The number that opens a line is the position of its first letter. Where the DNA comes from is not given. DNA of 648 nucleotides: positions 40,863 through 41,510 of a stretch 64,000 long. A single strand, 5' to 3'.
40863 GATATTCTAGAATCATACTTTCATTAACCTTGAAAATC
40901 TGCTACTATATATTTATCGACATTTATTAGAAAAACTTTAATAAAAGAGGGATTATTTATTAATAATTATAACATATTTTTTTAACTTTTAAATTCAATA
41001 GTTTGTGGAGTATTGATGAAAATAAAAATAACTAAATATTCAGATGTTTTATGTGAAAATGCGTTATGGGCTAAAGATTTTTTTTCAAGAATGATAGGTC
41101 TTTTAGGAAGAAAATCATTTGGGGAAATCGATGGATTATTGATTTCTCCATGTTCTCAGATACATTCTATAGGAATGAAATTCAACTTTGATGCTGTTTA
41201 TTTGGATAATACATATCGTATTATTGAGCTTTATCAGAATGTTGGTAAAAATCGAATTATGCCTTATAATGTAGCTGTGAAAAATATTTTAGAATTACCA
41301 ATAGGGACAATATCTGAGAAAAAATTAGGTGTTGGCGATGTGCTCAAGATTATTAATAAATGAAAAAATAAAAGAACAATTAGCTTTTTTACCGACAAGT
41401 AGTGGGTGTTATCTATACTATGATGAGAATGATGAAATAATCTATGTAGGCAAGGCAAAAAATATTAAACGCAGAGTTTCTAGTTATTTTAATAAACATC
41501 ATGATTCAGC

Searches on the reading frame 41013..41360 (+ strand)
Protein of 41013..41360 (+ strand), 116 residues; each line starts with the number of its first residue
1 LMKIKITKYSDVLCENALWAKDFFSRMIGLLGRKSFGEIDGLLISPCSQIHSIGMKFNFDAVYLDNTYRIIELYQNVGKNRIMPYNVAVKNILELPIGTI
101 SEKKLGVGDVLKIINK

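Call 18: search_protein_families(library=pfam, proteins=[window:41013-41360:+], max_evalue=0.01)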
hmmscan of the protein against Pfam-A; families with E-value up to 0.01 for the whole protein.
window:41013-41360:+ (116 aa): 1 family
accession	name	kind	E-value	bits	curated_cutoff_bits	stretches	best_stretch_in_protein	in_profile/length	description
PF02643.20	DUF192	-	3.8e-13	49.8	27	1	19-113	5-96/96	Uncharacterized ACR, COG1430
